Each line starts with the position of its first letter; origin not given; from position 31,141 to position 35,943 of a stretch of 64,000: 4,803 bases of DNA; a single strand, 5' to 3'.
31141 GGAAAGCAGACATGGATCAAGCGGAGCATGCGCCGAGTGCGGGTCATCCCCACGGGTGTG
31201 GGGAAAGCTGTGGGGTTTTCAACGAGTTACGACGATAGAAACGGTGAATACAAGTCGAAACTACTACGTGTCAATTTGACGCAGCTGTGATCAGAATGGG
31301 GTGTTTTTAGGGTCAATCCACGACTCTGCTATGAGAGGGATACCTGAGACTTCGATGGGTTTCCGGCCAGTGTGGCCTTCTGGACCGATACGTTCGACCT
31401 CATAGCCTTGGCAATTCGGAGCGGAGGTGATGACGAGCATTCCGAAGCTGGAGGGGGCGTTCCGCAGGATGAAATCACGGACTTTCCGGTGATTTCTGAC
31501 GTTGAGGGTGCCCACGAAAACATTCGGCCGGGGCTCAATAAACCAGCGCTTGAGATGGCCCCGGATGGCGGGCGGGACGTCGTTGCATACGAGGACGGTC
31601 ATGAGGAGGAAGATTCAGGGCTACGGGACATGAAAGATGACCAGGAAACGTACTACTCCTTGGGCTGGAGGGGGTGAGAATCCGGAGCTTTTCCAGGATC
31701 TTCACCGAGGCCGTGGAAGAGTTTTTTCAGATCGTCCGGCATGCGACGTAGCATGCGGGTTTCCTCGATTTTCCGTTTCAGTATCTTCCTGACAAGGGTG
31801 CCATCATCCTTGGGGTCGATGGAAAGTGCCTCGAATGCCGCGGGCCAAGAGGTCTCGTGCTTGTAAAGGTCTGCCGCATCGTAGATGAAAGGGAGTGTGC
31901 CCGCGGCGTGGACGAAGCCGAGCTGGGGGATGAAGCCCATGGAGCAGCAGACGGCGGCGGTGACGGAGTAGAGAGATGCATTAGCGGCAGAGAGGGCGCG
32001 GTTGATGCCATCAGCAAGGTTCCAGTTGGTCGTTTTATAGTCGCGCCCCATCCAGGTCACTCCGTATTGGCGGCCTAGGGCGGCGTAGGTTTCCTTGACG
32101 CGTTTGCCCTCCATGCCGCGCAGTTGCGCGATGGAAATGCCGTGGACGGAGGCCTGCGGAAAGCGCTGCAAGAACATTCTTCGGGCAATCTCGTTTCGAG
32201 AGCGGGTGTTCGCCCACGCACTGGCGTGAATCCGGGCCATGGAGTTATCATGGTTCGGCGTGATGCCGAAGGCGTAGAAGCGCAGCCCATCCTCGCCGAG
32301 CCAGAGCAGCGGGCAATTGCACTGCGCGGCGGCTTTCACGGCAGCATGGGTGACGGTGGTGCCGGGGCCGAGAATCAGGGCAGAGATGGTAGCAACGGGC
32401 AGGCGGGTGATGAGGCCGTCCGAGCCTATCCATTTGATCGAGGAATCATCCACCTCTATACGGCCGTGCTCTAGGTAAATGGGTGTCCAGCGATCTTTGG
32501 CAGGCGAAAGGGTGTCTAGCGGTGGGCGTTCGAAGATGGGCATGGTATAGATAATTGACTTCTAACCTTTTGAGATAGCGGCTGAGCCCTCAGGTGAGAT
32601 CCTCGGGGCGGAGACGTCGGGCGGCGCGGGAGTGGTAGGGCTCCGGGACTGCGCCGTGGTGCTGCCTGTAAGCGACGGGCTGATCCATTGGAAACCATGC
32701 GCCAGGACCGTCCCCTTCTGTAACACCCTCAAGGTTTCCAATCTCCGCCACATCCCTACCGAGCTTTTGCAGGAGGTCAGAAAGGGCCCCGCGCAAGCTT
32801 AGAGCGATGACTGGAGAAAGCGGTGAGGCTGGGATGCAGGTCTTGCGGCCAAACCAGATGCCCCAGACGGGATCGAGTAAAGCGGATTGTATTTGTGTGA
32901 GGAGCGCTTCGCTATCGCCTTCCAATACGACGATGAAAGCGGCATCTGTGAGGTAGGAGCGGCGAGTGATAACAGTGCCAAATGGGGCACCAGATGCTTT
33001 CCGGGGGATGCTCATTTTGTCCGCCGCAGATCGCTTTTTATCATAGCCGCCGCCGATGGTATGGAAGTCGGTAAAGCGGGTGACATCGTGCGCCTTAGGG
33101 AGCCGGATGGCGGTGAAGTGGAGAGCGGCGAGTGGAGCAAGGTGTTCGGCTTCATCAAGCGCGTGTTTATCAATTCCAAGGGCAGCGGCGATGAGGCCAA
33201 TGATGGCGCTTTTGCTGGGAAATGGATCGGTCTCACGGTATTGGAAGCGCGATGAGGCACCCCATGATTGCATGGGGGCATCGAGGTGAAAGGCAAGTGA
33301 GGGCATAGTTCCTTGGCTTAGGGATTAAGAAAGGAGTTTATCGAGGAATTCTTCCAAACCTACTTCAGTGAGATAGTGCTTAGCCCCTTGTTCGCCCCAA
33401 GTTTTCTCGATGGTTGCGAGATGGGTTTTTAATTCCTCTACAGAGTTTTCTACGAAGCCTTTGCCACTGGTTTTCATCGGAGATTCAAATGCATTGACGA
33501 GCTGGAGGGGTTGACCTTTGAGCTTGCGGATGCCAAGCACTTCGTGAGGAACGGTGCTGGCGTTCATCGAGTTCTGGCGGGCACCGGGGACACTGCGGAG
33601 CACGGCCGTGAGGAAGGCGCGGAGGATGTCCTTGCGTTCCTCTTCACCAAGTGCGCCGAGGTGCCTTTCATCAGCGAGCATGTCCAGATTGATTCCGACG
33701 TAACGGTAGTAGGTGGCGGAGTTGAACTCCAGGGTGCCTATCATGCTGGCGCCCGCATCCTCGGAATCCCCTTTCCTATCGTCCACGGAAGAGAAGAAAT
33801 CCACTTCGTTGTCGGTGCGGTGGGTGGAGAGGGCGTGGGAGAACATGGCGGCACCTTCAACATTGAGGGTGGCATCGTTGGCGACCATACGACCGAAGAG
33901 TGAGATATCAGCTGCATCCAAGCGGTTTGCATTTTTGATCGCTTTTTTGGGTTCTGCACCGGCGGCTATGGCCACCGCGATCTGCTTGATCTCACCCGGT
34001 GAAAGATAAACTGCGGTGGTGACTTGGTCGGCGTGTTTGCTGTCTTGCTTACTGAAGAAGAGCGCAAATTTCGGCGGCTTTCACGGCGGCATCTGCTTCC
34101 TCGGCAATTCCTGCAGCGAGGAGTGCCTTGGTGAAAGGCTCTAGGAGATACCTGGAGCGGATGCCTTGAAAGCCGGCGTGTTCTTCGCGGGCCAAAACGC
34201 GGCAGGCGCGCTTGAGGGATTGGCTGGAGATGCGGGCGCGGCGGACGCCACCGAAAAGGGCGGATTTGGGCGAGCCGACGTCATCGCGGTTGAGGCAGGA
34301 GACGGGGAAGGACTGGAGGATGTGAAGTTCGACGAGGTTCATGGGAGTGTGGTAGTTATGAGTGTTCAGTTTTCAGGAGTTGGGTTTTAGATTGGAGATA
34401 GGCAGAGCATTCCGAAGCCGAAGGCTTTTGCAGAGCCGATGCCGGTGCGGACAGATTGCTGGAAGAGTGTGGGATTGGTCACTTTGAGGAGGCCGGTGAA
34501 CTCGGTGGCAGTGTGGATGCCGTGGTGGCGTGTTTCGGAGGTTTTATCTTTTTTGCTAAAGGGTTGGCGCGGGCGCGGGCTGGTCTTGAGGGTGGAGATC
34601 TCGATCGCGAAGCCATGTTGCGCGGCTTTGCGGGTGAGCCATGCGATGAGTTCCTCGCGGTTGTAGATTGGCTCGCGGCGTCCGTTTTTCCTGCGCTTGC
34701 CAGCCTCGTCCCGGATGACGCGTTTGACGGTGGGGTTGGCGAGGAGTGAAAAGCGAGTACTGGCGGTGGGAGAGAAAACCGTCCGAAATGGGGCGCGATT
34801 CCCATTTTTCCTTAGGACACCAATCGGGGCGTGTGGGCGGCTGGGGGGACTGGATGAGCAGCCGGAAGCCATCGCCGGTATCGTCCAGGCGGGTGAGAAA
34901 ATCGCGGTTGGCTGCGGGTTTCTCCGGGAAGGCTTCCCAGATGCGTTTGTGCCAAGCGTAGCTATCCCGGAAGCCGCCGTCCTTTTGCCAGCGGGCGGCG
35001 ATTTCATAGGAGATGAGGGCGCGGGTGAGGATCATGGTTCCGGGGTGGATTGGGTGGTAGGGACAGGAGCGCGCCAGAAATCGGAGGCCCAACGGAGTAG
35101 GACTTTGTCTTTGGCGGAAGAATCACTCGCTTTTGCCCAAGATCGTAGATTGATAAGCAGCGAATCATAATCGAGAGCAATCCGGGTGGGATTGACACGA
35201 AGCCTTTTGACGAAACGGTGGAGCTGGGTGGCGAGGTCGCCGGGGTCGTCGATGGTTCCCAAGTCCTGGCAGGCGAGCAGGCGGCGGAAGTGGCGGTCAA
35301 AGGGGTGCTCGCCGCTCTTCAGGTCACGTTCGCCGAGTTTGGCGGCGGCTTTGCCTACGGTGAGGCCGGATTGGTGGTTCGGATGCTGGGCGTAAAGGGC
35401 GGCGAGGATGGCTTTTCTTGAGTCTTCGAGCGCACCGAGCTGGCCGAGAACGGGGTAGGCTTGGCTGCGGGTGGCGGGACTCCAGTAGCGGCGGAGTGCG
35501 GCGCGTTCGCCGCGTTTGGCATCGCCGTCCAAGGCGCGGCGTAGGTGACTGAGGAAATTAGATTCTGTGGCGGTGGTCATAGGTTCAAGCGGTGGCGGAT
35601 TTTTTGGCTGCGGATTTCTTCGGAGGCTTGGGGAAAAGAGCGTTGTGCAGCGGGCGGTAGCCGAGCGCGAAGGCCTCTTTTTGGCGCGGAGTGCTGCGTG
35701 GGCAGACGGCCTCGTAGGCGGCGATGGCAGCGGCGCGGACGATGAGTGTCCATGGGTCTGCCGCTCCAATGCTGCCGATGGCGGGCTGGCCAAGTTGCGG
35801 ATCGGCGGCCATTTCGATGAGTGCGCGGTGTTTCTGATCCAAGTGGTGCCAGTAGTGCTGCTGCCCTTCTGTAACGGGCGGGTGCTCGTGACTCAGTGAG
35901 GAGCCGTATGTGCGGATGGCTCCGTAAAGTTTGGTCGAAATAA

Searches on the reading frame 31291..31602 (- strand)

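Call 8: search_protein_families(library=ncbifam, proteins=[window:31291-31602:-])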
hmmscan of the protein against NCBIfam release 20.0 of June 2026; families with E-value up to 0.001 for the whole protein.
window:31291-31602:- (103 aa): 1 family
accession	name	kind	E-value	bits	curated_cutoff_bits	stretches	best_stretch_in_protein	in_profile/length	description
TIGR01873.1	cas_CT1978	equivalog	1.9e-18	66.4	33.15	1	1-90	1-87/87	type I-E CRISPR-associated endoribonuclease Cas2e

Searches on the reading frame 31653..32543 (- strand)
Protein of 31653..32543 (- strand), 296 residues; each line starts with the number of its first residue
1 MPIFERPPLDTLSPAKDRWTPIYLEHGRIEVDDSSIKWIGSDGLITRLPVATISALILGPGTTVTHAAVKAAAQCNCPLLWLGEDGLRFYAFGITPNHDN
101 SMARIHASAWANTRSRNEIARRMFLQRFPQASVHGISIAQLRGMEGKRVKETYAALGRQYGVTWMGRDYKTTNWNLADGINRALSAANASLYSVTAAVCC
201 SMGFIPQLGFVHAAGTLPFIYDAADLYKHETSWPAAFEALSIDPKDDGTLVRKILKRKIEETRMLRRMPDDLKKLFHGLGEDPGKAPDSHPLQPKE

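Call 8: search_protein_families(library=ncbifam, proteins=[window:31653-32543:-])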
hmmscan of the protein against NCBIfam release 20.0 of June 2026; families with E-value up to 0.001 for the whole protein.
window:31653-32543:- (296 aa): 6 families
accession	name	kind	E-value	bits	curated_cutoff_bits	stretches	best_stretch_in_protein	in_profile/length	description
TIGR03638.1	cas1_ECOLI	exception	1.1e-88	296.9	215.6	1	12-277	4-269/269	type I-E CRISPR-associated endonuclease Cas1e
TIGR00287.1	cas1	equivalog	3.2e-39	134.9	71.7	2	137-241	151-255/327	CRISPR-associated endonuclease Cas1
TIGR03637.1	cas1_YPEST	exception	7.3e-13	48.6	150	2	22-87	10-78/307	type I-F CRISPR-associated endonuclease Cas1f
NF049935.1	cas4g_cas1g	exception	9.8e-07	27.6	560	0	11-123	206-320/546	CRISPR-associated endonuclease Cas4g/Cas1g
TIGR03640.1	cas1_DVULG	exception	9.3e-05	21.8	385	0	34-125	20-111/340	type I-C CRISPR-associated endonuclease Cas1c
TIGR04093.1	cas1_CYANO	exception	0.00059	18.9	385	0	137-213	153-227/334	type I-D CRISPR-associated endonuclease Cas1d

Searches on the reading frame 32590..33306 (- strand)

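Call 8: search_protein_families(library=ncbifam, proteins=[window:32590-33306:-])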
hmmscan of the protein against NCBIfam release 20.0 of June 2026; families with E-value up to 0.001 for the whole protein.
window:32590-33306:- (238 aa): 2 families
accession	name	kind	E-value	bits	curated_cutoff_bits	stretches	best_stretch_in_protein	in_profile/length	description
TIGR01868.1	casD_Cas5e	equivalog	1.7e-40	139.2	68.95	1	4-166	3-161/230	type I-E CRISPR-associated protein Cas5/CasD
TIGR02593.1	CRISPR_cas5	subfamily_domain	4.8e-13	48.6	17.8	1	4-45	2-43/43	CRISPR-associated protein Cas5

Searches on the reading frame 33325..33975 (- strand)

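Call 8: search_protein_families(library=ncbifam, proteins=[window:33325-33975:-])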
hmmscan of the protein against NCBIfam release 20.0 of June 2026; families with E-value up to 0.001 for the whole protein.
window:33325-33975:- (216 aa): 1 family
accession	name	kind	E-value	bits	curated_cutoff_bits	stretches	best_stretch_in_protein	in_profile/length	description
TIGR01869.1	casC_Cse4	exception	1.8e-51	176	178.05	1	8-193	146-325/325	type I-E CRISPR-associated protein Cas7/Cse4/CasC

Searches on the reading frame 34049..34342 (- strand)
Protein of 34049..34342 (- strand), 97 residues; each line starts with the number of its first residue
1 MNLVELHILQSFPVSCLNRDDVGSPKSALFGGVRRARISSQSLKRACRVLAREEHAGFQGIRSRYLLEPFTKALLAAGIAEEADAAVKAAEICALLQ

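Call 8: search_protein_families(library=ncbifam, proteins=[window:34049-34342:-])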
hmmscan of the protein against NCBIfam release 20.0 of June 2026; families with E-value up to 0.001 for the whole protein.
window:34049-34342:- (97 aa): 1 family
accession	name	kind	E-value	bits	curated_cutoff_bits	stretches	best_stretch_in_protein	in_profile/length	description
TIGR01869.1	casC_Cse4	exception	6e-28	98.7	178.05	1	3-86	2-87/325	type I-E CRISPR-associated protein Cas7/Cse4/CasC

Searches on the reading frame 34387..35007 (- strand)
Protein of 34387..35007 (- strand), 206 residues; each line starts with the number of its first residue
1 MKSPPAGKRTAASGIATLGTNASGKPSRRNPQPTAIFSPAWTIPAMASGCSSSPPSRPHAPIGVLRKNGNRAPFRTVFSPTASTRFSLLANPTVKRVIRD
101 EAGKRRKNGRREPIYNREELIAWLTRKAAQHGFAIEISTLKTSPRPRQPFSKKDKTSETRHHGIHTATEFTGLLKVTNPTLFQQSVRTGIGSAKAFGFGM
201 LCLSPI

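Call 8: search_protein_families(library=ncbifam, proteins=[window:34387-35007:-])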
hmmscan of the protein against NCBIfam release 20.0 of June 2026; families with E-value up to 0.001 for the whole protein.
window:34387-35007:- (206 aa): 1 family
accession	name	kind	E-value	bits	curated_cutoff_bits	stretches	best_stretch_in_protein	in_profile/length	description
TIGR01907.1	casE_Cse3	equivalog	4.8e-21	76.1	45.2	1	81-205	85-207/208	type I-E CRISPR-associated protein Cas6/Cse3/CasE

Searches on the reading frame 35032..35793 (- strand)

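Call 8: search_protein_families(library=ncbifam, proteins=[window:35032-35793:-])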
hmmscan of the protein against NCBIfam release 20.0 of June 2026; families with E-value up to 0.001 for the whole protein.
window:35032-35793:- (253 aa): 1 family
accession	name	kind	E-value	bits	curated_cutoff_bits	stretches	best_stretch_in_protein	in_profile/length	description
TIGR02548.2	casB_cse2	equivalog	1.7e-14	54.2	28.5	1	81-242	2-166/167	type I-E CRISPR-associated protein Cse2/CasB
